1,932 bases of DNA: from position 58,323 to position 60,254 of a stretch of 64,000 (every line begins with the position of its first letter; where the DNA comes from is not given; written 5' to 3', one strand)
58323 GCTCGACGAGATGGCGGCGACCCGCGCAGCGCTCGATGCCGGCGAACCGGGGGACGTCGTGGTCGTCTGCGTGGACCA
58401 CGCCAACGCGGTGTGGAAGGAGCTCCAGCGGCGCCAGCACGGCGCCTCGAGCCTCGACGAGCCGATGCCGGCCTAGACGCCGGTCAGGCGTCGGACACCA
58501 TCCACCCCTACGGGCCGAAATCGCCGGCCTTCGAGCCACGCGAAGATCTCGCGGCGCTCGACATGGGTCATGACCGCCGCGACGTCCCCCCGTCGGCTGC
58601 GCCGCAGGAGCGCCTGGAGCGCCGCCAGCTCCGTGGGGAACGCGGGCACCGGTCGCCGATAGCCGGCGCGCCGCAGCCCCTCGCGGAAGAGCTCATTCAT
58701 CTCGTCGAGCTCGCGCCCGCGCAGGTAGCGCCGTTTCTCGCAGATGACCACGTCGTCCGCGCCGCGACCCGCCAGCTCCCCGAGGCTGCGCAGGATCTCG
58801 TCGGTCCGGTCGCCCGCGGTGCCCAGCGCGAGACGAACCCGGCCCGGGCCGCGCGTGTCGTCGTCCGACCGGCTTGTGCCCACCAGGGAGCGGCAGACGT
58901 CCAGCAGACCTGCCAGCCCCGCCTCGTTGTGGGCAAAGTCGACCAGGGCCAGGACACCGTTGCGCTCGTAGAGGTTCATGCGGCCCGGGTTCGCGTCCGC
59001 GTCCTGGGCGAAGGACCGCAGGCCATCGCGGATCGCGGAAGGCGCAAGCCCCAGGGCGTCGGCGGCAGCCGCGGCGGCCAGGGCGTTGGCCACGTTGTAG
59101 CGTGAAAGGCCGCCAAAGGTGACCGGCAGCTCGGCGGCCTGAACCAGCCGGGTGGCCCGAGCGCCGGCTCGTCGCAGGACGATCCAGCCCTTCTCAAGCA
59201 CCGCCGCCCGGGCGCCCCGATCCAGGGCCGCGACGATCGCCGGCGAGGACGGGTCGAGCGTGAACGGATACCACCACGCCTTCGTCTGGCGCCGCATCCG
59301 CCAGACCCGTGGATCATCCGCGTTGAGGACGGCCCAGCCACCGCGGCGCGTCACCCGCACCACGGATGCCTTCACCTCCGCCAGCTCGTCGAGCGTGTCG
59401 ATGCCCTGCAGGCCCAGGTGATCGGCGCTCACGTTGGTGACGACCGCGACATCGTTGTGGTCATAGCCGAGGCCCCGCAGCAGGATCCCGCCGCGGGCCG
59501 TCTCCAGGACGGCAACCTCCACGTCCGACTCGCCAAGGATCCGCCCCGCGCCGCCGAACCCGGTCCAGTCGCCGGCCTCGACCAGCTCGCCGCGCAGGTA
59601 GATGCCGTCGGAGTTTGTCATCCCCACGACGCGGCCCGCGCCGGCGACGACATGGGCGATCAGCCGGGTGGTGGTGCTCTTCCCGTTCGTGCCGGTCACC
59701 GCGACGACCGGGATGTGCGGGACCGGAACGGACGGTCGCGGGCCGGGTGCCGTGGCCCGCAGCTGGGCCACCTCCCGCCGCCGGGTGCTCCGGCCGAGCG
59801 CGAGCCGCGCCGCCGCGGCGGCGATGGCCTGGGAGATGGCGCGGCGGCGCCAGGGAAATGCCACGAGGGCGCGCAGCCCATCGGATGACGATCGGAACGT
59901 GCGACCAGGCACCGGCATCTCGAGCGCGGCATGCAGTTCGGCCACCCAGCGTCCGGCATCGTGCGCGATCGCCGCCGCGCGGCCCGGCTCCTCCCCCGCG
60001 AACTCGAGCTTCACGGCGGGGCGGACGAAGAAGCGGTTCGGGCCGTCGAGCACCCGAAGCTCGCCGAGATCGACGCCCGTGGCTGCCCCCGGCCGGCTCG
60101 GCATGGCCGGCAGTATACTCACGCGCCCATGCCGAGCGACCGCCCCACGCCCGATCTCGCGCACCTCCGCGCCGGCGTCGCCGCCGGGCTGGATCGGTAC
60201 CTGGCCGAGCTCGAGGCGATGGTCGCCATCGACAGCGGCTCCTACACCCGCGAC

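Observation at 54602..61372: Complete cyanophycin storage/mobilisation locus in a non-cyanobacterial high-GC genome, with two non-standard components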

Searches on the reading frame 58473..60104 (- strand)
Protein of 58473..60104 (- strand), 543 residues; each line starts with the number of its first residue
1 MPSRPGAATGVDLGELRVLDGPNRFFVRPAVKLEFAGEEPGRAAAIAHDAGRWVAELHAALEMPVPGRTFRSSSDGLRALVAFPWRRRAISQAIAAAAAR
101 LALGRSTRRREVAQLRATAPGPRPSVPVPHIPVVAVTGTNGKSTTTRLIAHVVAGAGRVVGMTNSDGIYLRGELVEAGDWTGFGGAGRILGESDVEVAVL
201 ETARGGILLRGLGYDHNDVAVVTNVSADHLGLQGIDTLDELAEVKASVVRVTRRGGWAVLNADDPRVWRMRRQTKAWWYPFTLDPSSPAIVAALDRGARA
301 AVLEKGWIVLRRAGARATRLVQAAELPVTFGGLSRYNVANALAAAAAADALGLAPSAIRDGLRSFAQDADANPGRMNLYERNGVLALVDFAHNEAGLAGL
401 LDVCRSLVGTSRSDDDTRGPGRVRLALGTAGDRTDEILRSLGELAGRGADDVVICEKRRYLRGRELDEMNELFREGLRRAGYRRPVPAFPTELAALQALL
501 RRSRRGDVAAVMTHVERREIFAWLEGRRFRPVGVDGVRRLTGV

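Call 5: search_protein_families(library=pfam, proteins=[window:58473-60104:-], max_evalue=0.01)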
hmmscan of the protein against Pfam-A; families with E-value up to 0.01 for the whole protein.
window:58473-60104:- (543 aa): 2 families
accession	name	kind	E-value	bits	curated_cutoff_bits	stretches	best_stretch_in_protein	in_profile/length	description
PF08245.18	Mur_ligase_M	-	2.6e-20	73.7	24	1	136-348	1-200/200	Mur ligase middle domain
PF02875.26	Mur_ligase_C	-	6.2e-08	34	28.4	1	374-512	1-124/127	Mur ligase, glutamate ligase domain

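Call 7: search_protein_families(library=ncbifam, proteins=[window:58473-60104:-], max_evalue=0.001)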
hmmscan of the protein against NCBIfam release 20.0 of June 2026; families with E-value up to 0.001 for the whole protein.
window:58473-60104:- (543 aa): 28 families (the best 25 are shown)
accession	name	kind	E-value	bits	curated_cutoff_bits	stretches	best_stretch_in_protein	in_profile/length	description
TIGR02068.2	cya_phycin_syn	equivalog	5.8e-114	381.9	850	1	130-513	478-848/862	cyanophycin synthetase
NF010623.0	PRK14016.1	subfamily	7.8e-103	345.2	877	1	130-513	479-850/871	cyanophycin synthetase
NF001124.0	PRK00139.1-2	equivalog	5.4e-28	98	476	1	99-456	83-412/500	UDP-N-acetylmuramoyl-L-alanyl-D-glutamate--2,6-diaminopimelate ligase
TIGR01085.1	murE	subfamily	2.5e-26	92.6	257.3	1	127-456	81-393/472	UDP-N-acetylmuramyl-tripeptide synthetase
NF001126.0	PRK00139.1-4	equivalog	1.3e-25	89.9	373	1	127-454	100-401/486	UDP-N-acetylmuramoyl-L-alanyl-D-glutamate--2,6-diaminopimelate ligase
NF008896.0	PRK11929.1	equivalog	1.9e-23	82.2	1023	1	129-455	110-419/965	bifunctional UDP-N-acetylmuramoyl-L-alanyl-D-glutamate--2,6-diaminopimelate ligase MurE/UDP-N-acetylmuramoyl-tripeptide--D-alanyl-D-alanine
NF053645.1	pMurC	equivalog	2.3e-21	76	560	2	129-275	100-235/492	pseudomurein biosynthesis peptide ligase pMurC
NF053648.1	pMurE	equivalog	6e-20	71.4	600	2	217-398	190-342/464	pseudomurein biosynthesis peptide ligase pMurE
TIGR01143.1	murF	subfamily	9.2e-16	57.8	288.6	1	218-389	151-302/418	UDP-N-acetylmuramoyl-tripeptide--D-alanyl-D-alanine ligase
NF001123.0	PRK00139.1-1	equivalog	3.8e-15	55.5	586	1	130-456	106-411/493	UDP-N-acetylmuramoyl-L-alanyl-D-glutamate--2,6-diaminopimelate ligase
TIGR01087.1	murD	equivalog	6.2e-15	55.2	211.95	2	218-367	173-303/441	UDP-N-acetylmuramoyl-L-alanine--D-glutamate ligase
TIGR01082.1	murC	equivalog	8.1e-15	54.8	335.1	1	217-407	168-340/449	UDP-N-acetylmuramate--L-alanine ligase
NF010628.0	PRK14022.1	equivalog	8.1e-13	47.9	536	1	130-449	110-395/483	UDP-N-acetylmuramoyl-L-alanyl-D-glutamate--L-lysine ligase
NF052464.1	L2IsogltmlsynMurTStaph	equivalog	2.1e-12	46.6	800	2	336-407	263-330/435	lipid II isoglutaminyl synthase subunit MurT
NF053646.1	pMurD1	equivalog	7.5e-12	44.6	610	1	131-402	109-346/465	pseudomurein biosynthesis peptide ligase pMurD1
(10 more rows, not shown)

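Call 10: find_homologous_proteins(query=window:58473-60104:-, max_evalue=1e-10)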
Query window:58473-60104:- (543 aa): 7687 proteins with E <= 1e-10 among 8000 candidates; the best 120 are listed.
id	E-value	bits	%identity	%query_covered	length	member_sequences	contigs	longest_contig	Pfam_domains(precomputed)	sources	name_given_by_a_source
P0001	0.0e+0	1178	100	100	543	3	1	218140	PF02875.27,PF08245.19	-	-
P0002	6.1e-296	1000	86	100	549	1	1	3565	PF02875.27,PF08245.19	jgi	jgi:cyanophycin synthetase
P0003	4.2e-292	988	85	100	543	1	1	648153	PF02875.27,PF08245.19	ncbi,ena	-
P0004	2.4e-282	956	82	100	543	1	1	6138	PF02875.27,PF08245.19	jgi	jgi:cyanophycin synthetase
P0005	4.0e-279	945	82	100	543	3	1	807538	PF02875.27,PF08245.19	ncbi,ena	-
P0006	2.7e-277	939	81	100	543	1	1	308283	PF02875.27,PF08245.19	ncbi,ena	-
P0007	2.2e-264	896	79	99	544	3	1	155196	PF02875.27,PF08245.19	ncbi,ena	-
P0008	1.2e-251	854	65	63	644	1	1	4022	PF02875.27,PF08245.19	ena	-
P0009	6.4e-250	849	75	100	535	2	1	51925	PF02875.27,PF08245.19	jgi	jgi:cyanophycin synthetase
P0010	3.0e-236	804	70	99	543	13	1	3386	PF02875.27,PF08245.19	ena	-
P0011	7.1e-236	802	70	99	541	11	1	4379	PF02875.27,PF08245.19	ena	-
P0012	1.3e-234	798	69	99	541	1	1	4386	PF02875.27,PF08245.19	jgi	jgi:cyanophycin synthetase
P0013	2.6e-234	797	69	99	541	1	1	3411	PF02875.27,PF08245.19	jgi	jgi:cyanophycin synthetase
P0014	2.6e-234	797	70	99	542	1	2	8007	PF02875.27,PF08245.19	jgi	jgi:cyanophycin synthetase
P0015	6.9e-233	792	70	100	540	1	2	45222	PF02875.27,PF08245.19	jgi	jgi:cyanophycin synthetase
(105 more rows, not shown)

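Call 16: find_related_loci(query=window:58473-60104:-, collection=genome_contigs, flank=10000)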
Query window:58473-60104:- (543 aa) in genome_contigs; peptide patterns used: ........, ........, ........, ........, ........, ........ (x = any residue, [..] = any of these).
210 stretches matched a pattern; 127 encode a relative of the query (tblastn E <= 1e-3); the best 80 are kept; 80 distinct loci.
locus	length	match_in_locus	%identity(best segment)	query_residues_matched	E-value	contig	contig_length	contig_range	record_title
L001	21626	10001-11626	85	1-542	0e+0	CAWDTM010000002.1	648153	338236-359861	MAG: uncultured Chloroflexia bacterium isolate MFD05442.bin.1.16 genome assembly, contig: contig_11595, whole genome sho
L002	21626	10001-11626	82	1-542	0e+0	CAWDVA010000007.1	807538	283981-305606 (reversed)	MAG: uncultured Chloroflexia bacterium isolate MFD05684.bin.1.348 genome assembly, contig: contig_27992, whole genome sh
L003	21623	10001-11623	83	1-541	0e+0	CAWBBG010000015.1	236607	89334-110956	MAG: uncultured Chloroflexia bacterium isolate MFD02923.bin.2.22 genome assembly, contig: contig_36864, whole genome sho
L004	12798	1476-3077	75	1-542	0e+0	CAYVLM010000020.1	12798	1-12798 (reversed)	MAG TPA_asm: uncultured Steroidobacteraceae bacterium isolate binchicken_co116_443 genome assembly, contig: NODE_5228_le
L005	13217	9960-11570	70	1-540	0e+0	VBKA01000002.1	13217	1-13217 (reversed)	MAG: Chloroflexi bacterium isolate CF_170 14_1009_16_30cm_scaffold_9462, whole genome shotgun sequence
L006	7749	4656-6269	70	1-541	0e+0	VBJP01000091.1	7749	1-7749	MAG: Chloroflexi bacterium isolate CF_159 14_1009_16_40cm_scaffold_36911, whole genome shotgun sequence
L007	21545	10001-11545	71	10-535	0e+0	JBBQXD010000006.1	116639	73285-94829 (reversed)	MAG: Candidatus Limnocylindria bacterium isolate Co_metawrap_2094 Cmw_2094_k141_3136387_length_116639_cov_14.7387, whole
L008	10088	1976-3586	71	1-540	0e+0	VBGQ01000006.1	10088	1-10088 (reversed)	MAG: Chloroflexi bacterium isolate CF_82 14_0927_02_20cm_scaffold_3411, whole genome shotgun sequence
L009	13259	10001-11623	67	1-542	0e+0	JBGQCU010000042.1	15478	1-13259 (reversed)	MAG: Candidatus Limnocylindria bacterium isolate OBJ2_061818_110_32 k141_624078_length_15478_cov_71.0343, whole genome s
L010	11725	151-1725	67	1-532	0e+0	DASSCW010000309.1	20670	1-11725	MAG TPA_asm: Candidatus Limnocylindria bacterium isolate SMAG_U932 k141_535243, whole genome shotgun sequence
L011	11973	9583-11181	66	1-532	0e+0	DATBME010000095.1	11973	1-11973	MAG TPA_asm: Candidatus Limnocylindria bacterium isolate SMAG_U3990 k141_1503064, whole genome shotgun sequence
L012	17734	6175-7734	69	11-541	0e+0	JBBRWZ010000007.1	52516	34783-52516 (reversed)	MAG: Candidatus Limnocylindria bacterium isolate La4_metabat2.125 La4_metabat2.125_K_1780782_L_52516_cov_14.2956, whole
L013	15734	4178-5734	71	11-540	0e+0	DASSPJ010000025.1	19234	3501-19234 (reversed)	MAG TPA_asm: Candidatus Limnocylindria bacterium isolate SMAG_U1275 k141_814330, whole genome shotgun sequence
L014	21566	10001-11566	70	8-540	0e+0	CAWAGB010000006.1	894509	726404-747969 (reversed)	MAG: uncultured Chloroflexia bacterium isolate MFD02581.bin.1.187 genome assembly, contig: contig_66449, whole genome sh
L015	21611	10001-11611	67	1-542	0e+0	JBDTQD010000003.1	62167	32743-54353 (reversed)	MAG: Chloroflexota bacterium isolate cluster3_bin.213 NODE_1049_length_62167_cov_39.040604, whole genome shotgun sequenc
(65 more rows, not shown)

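Call 32: predict_structure(alignment_id=A1)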
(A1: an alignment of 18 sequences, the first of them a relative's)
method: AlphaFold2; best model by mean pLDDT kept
length: 543 residues; sequences in the alignment: 18
mean_pLDDT: 83.4   pTM: 0.77
mean pLDDT of the five models: 83.4, 80.5, 79.3, 75.0, 73.9
residues with pLDDT >= 90: 240; 70-90: 220; 50-70: 52; < 50: 31
segments of 3 or more residues with pLDDT < 50: 1-6, 120-125, 209-213, 368-371, 411-417
pLDDT, mean of each block of 10 residues (from residue 1): 46 75 81 87 94 95 91 88 83 86 85 69 51 87 88 93 83 75 72 86 59 69 81 69 85 91 95 93 96 95 97 95 84 85 97 96 69 67 89 80 85 51 90 82 94 86 83 96 94 95 93 79 91 80 68
secondary structure, 60 per line:
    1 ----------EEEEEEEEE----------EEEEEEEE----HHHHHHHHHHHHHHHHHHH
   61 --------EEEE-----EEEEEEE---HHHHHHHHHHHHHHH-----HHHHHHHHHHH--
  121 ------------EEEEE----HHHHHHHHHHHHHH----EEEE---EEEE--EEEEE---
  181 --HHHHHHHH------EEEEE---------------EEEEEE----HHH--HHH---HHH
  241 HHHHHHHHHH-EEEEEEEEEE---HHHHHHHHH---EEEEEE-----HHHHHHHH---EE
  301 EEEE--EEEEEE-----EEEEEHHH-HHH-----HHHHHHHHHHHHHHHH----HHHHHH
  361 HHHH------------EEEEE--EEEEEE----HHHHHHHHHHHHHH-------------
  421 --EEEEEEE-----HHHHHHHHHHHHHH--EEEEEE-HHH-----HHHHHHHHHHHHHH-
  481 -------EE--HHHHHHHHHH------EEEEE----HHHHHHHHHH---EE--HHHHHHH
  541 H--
elements in order: E11-19 E30-37 H42-60 E69-72 E78-84 H88-102 H108-118 E133-137 H142-155 E160-163 E167-170 E173-177 H183-190 E197-201 E217-222 H238-250 E252-261 H265-273 E277-282 H288-295 E299-304 E307-312 E318-322 H335-350 H355-364 E377-381 E384-389 H394-407 E423-429 H435-448 E451-456 H466-479 H492-501 E508-512 H517-526 H534-541

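Call 35: fold_search(model_id=the predicted structure, library=pdb)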
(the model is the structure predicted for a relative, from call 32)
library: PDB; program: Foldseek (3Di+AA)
matches with E <= 10: 1033; with E <= 0.001: 156
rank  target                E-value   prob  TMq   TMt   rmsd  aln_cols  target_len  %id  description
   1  7wae_A                6.2e-38  1.00  0.66  0.42   2.7       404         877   38  Trichodesmium erythraeum cyanophycin synthetase 1 (TeCphA1) with ATPgammaS, 4x(beta-Asp-Arg), and aspartate (released 2022-09-07)
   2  7lgj_A                2.9e-35  1.00  0.65  0.41   2.9       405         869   40  Cyanophycin synthetase 1 from Synechocystis sp. UTEX2470 with ADPCP and 8x(Asp-Arg)-NH2 (released 2021-08-18)
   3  7lg5_A                4.9e-35  1.00  0.64  0.41   5.5       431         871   39  Synechocystis sp. UTEX2470 Cyanophycin synthetase 1 with ATP (released 2021-08-18)
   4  7txv_A                6.1e-35  1.00  0.58  0.38   4.9       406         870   40  Cyanophycin synthetase 1 from Synechocystis sp. UTEX2470 E82Q with ATP and 16x(Asp-Arg) (released 2022-06-01)
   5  7lgq_A                1.6e-34  1.00  0.65  0.42   2.8       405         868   40  Cyanophycin synthetase 1 from Synechocystis sp. UTEX2470 with ATP and 8x(Asp-Arg)-Asn (released 2021-08-18)
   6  7lgn_B                2.0e-29  1.00  0.49  0.34   6.9       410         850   34  Cyanophycin synthetase 1 from T. morbirosei (released 2021-08-18)
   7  7wae_C                1.0e-24  1.00  0.43  0.32   4.6       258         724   41  Trichodesmium erythraeum cyanophycin synthetase 1 (TeCphA1) with ATPgammaS, 4x(beta-Asp-Arg), and aspartate (released 2022-09-07)
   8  7wac_A                6.9e-24  1.00  0.42  0.31   2.1       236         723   44  Trichodesmium erythraeum cyanophycin synthetase 1 (TeCphA1) (released 2022-09-07)
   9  2wtz_B                7.5e-21  1.00  0.56  0.60   6.1       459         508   24  MurE ligase of Mycobacterium Tuberculosis (released 2009-12-15)
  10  4c13                  1.3e-20  1.00  0.57  0.63   6.3       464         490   15  x-ray crystal structure of Staphylococcus aureus MurE with UDP-MurNAc- Ala-Glu-Lys (released 2013-10-02)
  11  2wtz_A                1.6e-20  1.00  0.55  0.59   6.0       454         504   25  MurE ligase of Mycobacterium Tuberculosis (released 2009-12-15)
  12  4c12                  5.9e-20  1.00  0.57  0.63   6.4       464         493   16  X-ray Crystal Structure of Staphylococcus aureus MurE with UDP-MurNAc- Ala-Glu-Lys and ADP (released 2013-10-02)
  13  7lgn_A                1.4e-19  1.00  0.41  0.31   2.5       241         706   42  Cyanophycin synthetase 1 from T. morbirosei (released 2021-08-18)
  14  7d27                  2.4e-19  1.00  0.44  0.48   7.8       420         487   20  Structure of UDP-N-acetylmuramoyl-L-alanyl-D-glutamate--2, 6-diaminopimelate ligase (released 2021-07-28)
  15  1e8c_B                2.6e-19  1.00  0.56  0.61   3.7       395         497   20  Structure of MurE the UDP-N-acetylmuramyl tripeptide synthetase from E. coli (released 2001-09-13)
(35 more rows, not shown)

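Call 65: search_solved_structures(query=window:58473-60104:-, max_evalue=1e-30, show_alignments=2)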
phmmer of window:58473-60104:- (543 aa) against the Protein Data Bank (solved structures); distinct sequences matched with E-value up to 1e-30: 5.
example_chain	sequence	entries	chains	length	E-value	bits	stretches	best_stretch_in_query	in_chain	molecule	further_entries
7lg5_A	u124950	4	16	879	7e-75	256.1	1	126-489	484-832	Cyanophycin synthase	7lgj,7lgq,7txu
7txv_A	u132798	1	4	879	7e-75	256.1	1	126-489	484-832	Cyanophycin synthase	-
7wac_A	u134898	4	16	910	3e-70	240.8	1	129-479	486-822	Cyanophycin synthase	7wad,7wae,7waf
7lgn_A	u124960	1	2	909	6.4e-63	216.6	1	130-511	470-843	Cyanophycin synthase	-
7lgm_A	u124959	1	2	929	4.3e-62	213.9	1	129-503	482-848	Cyanophycin synthase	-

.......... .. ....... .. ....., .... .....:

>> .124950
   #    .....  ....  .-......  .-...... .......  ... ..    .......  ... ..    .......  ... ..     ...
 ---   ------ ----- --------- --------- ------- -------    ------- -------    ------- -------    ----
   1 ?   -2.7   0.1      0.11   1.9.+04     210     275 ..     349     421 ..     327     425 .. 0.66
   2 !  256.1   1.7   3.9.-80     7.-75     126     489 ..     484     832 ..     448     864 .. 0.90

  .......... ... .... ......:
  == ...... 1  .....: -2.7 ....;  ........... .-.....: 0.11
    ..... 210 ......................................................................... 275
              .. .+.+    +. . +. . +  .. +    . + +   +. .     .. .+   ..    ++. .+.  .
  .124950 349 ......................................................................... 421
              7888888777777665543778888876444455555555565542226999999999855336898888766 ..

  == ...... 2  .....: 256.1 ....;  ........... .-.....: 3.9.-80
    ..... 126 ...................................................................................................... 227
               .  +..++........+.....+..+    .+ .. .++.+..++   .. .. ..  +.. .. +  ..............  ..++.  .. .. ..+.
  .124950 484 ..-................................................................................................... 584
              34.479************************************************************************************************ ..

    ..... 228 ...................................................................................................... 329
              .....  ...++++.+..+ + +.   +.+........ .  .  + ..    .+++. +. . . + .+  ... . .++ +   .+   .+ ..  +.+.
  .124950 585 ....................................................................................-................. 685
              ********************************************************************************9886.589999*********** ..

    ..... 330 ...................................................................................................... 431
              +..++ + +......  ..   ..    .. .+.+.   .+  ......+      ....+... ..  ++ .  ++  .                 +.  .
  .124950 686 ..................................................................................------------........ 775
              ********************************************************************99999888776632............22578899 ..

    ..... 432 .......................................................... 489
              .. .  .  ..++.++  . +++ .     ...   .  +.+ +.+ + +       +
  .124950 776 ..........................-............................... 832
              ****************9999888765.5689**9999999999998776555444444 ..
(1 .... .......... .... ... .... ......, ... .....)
